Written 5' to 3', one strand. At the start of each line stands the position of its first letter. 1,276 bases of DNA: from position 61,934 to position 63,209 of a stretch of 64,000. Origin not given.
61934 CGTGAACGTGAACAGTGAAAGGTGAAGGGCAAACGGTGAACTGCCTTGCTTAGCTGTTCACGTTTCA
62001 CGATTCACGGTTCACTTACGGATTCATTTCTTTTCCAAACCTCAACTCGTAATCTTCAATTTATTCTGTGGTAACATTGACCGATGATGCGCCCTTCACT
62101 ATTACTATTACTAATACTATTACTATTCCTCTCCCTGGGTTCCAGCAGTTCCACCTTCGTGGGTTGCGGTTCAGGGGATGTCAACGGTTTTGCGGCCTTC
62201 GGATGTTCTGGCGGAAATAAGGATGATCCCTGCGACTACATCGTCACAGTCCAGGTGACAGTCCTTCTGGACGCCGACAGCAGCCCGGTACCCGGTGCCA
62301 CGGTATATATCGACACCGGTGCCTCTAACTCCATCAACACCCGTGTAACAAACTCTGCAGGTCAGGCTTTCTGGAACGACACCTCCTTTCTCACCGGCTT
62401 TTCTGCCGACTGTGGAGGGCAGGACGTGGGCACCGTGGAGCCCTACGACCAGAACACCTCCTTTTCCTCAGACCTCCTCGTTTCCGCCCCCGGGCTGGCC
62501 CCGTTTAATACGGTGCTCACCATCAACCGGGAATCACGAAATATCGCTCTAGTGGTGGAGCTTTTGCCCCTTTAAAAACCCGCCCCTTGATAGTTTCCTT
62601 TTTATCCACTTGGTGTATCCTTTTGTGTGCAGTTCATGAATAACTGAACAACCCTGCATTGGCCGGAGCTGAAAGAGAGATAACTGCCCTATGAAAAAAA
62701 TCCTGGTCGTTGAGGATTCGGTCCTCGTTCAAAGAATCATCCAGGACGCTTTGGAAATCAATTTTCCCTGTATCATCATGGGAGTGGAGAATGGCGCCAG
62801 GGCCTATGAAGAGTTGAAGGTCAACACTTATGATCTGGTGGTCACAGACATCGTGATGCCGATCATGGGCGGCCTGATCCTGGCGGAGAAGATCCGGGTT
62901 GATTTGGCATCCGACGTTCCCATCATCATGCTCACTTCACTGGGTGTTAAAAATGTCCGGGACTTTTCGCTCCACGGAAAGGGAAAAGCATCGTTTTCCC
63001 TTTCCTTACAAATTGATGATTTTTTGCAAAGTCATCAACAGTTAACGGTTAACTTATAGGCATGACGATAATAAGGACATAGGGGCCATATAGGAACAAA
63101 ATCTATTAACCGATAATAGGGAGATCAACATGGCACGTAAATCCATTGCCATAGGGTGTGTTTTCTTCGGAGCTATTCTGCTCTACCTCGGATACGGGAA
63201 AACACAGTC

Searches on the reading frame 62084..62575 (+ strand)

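Call 16: search_protein_families(library=pfam, proteins=[window:62084-62575:+])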
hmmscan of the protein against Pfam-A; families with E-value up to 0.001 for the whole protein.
window:62084-62575:+ (163 aa): 1 family
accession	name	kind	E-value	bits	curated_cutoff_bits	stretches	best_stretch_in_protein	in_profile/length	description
PF13620.12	CarboxypepD_reg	-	0.00046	20.9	32.3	0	55-94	1-39/82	Carboxypeptidase regulatory-like domain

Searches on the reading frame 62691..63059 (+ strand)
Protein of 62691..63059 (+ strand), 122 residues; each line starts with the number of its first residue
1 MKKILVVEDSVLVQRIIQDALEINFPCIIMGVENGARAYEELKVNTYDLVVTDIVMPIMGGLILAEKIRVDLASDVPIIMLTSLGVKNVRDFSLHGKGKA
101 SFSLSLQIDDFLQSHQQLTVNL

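Call 16: search_protein_families(library=pfam, proteins=[window:62691-63059:+])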
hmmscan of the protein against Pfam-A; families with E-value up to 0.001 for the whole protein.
window:62691-63059:+ (122 aa): 1 family
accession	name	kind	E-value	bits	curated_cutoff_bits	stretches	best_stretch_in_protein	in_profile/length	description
PF00072.30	Response_reg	-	1.3e-15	58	30.2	1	4-87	1-82/111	Response regulator receiver domain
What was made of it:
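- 62936..63038 (+): Copy lacking hairpins 3 and 4, with a decayed left end. It supplies the last ~35 codons and the stop codon of a truncated response-regulator receiver ORF (62691-63059). Pfam Response_reg matches only profile positions 1-82 of 111 (call 16).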
